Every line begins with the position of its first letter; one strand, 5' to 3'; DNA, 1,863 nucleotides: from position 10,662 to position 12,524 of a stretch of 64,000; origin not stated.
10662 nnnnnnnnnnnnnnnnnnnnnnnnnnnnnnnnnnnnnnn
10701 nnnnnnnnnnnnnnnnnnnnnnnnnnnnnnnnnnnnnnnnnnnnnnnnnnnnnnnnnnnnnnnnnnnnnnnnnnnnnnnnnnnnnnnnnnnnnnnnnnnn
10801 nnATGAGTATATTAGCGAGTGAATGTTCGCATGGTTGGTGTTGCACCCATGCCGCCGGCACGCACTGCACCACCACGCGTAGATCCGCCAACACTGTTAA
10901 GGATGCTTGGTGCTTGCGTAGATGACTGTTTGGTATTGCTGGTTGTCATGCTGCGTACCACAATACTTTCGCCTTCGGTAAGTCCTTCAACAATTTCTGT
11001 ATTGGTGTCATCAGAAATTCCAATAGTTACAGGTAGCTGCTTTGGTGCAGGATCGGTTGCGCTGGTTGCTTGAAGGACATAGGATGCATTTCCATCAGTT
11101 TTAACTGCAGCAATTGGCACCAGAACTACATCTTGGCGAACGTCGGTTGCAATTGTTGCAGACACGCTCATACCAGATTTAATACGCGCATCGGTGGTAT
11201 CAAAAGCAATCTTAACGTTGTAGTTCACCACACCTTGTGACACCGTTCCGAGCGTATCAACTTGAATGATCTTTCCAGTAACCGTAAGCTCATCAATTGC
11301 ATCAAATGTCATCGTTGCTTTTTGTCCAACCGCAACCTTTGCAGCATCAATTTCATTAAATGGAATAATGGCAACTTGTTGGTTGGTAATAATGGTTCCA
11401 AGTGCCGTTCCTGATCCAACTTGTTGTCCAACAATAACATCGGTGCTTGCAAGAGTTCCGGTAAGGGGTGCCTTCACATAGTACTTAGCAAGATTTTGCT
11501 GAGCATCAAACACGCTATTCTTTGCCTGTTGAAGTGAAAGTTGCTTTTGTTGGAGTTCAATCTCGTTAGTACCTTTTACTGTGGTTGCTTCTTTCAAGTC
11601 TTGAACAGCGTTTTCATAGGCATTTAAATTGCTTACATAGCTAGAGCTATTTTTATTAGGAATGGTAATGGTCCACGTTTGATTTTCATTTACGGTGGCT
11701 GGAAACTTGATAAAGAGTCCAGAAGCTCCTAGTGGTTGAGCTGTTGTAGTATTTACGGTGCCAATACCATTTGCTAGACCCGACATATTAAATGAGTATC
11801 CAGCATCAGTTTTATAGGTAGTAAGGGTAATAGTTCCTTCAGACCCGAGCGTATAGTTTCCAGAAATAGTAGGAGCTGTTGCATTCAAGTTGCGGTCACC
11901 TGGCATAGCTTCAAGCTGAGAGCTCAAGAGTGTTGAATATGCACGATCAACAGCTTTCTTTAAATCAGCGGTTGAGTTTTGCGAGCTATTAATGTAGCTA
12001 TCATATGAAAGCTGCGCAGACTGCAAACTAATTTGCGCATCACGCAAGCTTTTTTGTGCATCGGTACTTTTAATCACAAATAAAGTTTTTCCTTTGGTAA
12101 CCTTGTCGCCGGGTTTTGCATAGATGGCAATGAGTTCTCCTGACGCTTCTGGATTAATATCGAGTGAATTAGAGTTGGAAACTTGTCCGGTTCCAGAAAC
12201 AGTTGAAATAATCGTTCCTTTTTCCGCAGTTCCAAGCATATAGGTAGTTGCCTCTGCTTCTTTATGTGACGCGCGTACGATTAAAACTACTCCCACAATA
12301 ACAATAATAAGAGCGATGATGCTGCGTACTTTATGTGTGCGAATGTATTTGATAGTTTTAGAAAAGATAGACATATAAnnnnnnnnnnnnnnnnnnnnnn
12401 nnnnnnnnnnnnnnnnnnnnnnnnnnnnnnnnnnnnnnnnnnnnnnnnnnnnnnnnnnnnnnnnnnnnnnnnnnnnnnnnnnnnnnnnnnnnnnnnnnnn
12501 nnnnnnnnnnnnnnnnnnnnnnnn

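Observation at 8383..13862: ECF sigma / putative anti-sigma / MacAB-type tripartite exporter operon bracketed by two paralogous small anchored proteins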

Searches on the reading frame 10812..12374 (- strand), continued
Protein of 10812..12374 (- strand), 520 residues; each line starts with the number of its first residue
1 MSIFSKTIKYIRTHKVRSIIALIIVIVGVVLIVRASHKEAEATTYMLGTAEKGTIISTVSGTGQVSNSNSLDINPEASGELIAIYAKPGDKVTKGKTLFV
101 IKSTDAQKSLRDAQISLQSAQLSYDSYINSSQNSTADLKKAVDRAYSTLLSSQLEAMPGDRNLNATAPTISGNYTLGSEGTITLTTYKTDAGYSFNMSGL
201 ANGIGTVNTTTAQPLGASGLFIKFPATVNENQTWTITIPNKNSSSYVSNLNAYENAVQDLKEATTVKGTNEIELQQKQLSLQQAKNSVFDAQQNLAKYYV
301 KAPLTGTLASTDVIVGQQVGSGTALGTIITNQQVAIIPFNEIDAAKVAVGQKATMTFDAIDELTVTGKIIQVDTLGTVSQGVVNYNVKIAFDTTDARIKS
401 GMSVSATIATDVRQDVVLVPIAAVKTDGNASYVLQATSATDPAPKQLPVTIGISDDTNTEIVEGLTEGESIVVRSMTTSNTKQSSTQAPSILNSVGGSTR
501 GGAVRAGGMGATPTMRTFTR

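Call 23: search_solved_structures(query=A1, max_evalue=0.001, show_alignments=3)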
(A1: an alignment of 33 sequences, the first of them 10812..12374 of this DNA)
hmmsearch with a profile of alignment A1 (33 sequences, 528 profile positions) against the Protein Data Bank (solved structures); distinct sequences matched with E-value up to 0.001: 34.
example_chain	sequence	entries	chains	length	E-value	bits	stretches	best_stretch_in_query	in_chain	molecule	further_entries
4dk1_A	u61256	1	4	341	2.5e-33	118.5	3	45-145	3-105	Putative MacA, Multidrug resistance protein mexA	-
4dk0_A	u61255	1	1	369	1.7e-32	115.7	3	45-136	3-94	Putative MacA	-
6vej_P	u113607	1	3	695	2.8e-22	82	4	51-157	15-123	Probable Resistance-Nodulation-Cell Division (RND) efflux membrane fusion protein,Probable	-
9qgy_G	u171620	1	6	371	1.9e-21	79.3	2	19-133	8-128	Macrolide export protein MacA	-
5nik_D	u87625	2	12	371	2.1e-21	79.1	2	19-137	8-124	Macrolide export protein MacA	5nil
3fpp_A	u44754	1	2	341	1.7e-18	69.5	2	48-137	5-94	Macrolide-specific efflux protein macA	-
8zal_A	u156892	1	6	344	2.1e-17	65.9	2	72-142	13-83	Multidrug export protein EmrA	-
8zar_A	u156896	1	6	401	1e-16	63.7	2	72-142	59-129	Multidrug export protein EmrA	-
3lnn_A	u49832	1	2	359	1.3e-14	56.7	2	305-491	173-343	Membrane fusion protein (MFP) heavy metal cation efflux ZneB (CzcB-like)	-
4tko_B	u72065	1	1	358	5.1e-14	54.7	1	250-379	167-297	EmrA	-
2k32_A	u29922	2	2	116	4.1e-13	51.7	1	75-122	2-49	A | AcrA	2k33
4l8j_A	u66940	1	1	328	2.6e-11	45.8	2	52-109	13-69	Putative efflux transporter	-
9j3d_D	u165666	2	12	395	2.7e-10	42.4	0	67-133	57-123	RND efflux system, MexC-like protein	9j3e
2f1m_A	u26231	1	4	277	5.1e-10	41.5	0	67-129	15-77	Acriflavine resistance protein A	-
5v5s_D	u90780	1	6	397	6.3e-10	41.2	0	67-129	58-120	Multidrug efflux pump subunit AcrA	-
5xu0_A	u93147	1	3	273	3.5e-07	32.1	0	63-137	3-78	Membrane-fusion protein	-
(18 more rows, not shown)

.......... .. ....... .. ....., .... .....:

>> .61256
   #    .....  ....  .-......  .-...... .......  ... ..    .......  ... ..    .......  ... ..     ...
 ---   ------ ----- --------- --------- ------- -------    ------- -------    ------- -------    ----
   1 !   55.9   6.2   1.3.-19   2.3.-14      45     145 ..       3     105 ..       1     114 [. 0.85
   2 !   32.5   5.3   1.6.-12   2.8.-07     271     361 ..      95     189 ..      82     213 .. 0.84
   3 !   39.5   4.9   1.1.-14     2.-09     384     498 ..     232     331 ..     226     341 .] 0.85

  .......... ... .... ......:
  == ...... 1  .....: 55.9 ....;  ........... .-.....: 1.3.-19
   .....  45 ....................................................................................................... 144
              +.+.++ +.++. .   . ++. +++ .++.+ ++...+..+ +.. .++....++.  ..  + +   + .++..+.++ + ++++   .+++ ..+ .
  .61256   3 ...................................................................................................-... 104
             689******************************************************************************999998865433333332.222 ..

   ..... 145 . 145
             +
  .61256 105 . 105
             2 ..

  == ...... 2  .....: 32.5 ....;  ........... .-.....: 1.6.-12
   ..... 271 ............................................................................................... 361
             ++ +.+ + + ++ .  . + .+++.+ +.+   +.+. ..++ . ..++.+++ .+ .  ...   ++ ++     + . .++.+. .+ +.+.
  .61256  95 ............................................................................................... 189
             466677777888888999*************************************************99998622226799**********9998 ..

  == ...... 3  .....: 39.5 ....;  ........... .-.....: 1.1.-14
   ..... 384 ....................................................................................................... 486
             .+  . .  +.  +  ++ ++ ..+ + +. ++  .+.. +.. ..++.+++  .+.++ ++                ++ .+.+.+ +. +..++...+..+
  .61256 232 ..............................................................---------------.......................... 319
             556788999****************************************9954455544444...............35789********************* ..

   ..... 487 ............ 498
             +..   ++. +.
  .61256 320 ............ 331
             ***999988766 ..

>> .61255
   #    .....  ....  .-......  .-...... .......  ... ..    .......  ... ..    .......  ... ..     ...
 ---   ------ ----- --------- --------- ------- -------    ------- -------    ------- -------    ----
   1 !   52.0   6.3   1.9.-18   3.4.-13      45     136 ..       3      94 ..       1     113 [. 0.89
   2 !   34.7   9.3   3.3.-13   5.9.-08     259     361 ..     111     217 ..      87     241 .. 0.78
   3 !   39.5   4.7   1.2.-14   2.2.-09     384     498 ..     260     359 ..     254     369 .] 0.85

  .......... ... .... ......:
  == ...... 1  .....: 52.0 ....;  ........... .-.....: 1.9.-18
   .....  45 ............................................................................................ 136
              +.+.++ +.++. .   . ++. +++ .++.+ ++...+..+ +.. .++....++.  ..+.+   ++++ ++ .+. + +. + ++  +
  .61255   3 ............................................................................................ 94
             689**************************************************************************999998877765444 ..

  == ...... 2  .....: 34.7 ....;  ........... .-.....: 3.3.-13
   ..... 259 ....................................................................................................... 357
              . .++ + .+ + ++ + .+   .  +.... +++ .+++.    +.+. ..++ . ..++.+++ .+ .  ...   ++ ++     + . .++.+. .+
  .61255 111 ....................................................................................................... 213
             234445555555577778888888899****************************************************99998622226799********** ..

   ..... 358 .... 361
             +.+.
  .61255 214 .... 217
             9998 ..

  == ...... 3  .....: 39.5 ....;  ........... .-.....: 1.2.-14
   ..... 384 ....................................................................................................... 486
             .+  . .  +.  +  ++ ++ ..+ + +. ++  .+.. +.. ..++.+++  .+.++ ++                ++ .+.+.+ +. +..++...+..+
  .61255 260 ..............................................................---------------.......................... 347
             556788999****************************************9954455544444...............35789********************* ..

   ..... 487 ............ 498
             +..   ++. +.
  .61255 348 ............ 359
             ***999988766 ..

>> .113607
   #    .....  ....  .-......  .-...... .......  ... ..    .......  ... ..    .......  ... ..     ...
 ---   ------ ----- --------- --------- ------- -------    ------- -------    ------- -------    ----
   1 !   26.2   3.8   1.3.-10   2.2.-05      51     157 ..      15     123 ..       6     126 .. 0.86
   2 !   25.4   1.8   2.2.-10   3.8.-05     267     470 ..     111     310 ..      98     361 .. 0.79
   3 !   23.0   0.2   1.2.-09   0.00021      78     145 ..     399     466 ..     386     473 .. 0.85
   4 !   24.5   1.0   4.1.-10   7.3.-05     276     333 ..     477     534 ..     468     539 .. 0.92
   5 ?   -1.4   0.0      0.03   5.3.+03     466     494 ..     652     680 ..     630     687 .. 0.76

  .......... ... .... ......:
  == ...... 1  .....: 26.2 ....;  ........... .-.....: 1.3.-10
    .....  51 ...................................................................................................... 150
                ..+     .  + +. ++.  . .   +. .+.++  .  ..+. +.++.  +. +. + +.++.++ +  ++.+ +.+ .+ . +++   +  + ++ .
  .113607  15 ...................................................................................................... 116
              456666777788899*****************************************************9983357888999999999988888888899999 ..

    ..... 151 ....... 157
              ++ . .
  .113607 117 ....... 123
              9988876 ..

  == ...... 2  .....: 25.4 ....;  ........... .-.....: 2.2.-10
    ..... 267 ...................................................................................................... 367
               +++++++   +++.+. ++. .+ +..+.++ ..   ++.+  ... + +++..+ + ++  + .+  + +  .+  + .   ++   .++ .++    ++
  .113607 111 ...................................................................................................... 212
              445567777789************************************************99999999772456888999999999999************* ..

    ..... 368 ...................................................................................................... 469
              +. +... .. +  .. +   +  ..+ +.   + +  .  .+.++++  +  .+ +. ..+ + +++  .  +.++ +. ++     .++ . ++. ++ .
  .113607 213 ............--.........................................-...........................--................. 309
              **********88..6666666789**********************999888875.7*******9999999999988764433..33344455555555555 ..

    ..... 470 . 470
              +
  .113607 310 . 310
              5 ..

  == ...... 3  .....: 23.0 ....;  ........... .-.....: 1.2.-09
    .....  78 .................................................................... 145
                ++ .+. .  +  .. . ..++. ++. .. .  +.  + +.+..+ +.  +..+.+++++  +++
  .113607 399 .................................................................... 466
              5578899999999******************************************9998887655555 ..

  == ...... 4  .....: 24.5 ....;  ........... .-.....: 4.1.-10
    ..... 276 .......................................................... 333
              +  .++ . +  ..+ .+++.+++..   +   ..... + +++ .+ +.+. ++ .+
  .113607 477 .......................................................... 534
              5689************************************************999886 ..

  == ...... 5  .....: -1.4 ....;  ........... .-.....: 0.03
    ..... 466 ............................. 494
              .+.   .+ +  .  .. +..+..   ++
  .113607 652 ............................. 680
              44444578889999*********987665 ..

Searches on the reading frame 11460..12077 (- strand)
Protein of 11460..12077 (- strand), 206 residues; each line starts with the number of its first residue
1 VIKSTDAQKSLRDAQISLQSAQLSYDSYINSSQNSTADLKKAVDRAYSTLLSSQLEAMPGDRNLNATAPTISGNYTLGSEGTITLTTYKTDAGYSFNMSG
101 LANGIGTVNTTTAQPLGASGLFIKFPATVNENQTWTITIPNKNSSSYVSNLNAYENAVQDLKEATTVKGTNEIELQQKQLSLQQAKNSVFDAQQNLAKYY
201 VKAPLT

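Call 38: predict_structure(alignment_id=A2)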
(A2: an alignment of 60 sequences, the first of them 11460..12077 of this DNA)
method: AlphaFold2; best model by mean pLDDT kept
length: 206 residues; sequences in the alignment: 60
mean_pLDDT: 88.2   pTM: 0.67
mean pLDDT of the five models: 88.2, 88.1, 83.8, 82.0, 77.1
residues with pLDDT >= 90: 113; 70-90: 79; 50-70: 13; < 50: 1
segments of 3 or more residues with pLDDT < 50: none
pLDDT, mean of each block of 10 residues (from residue 1): 75 91 83 82 94 94 86 94 97 97 97 97 96 96 94 88 71 79 88 83 58
secondary structure, 60 per line:
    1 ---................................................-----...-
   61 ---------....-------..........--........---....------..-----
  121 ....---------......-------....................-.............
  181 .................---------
elements in order: H4-51 E57-59 E70-73 E81-90 E93-100 E104-107 E121-124 E134-139 H147-166 H168-197

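Call 41: fold_search(model_id=the predicted structure, library=pdb)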
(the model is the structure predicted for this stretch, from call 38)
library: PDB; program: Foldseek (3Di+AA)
matches with E <= 10: 190; with E <= 0.001: 0
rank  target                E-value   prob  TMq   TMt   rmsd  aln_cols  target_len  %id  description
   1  7c7z_B                1.7e-03  0.99  0.32  0.23  23.1       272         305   14  Crystal structure of the flagellar junction protein FlgL from Legionella pneumophila (released 2020-08-12)
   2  7c7z_A                3.3e-03  0.99  0.32  0.22  18.2       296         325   10  Crystal structure of the flagellar junction protein FlgL from Legionella pneumophila (released 2020-08-12)
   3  9go6_C                6.6e-03  0.92  0.29  0.13  18.7       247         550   10  Salmonella hook-filament junction complex (released 2025-04-09)
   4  9go6_E                7.0e-03  0.91  0.29  0.13  19.5       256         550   11  Salmonella hook-filament junction complex (released 2025-04-09)
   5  2d4y_A                7.4e-03  0.90  0.26  0.15  15.9       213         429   11  Crystal structure of a 49K fragment of HAP1 (FlgK) (released 2006-11-14)
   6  9go6_A                7.4e-03  0.82  0.26  0.12  19.8       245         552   10  Salmonella hook-filament junction complex (released 2025-04-09)
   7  5ziz_A                7.8e-03  0.99  0.31  0.22  13.1       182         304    9  Crystal structure of Xanthomonas campestris FlgL (space group H3) (released 2018-10-17)
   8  9u4r_CA               1.0e-02  0.85  0.27  0.12  17.2       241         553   11  Structure of the intial complex in filament assembly at 3.23 angstroms resolution, conformation 2. (released 2026-03-25)
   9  4ut1                  1.4e-02  0.33  0.18  0.09  13.8       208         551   14  The structure of the flagellar hook junction protein FlgK from Burkholderia pseudomallei (released 2015-02-11)
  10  9go6_F                1.7e-02  0.84  0.27  0.12  18.2       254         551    9  Salmonella hook-filament junction complex (released 2025-04-09)
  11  2d4y_B                1.7e-02  0.54  0.23  0.13  18.4       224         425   10  Crystal structure of a 49K fragment of HAP1 (FlgK) (released 2006-11-14)
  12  9u4r_CC               1.8e-02  0.75  0.26  0.12  18.2       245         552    8  Structure of the intial complex in filament assembly at 3.23 angstroms resolution, conformation 2. (released 2026-03-25)
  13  5ziz_B                3.5e-02  0.96  0.31  0.22  10.9       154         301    9  Crystal structure of Xanthomonas campestris FlgL (space group H3) (released 2018-10-17)
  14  5h5v_D                5.3e-02  0.57  0.28  0.19  15.7       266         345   12  Crystal structure of the flagellar cap protein FliD D1-D2-D3 domains from Escherichia coli (released 2017-02-22)
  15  9m68_A                6.3e-02  0.38  0.27  0.16  15.3       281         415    8  the flagellar filament cap FliD in complex with FlgL (released 2025-12-03)
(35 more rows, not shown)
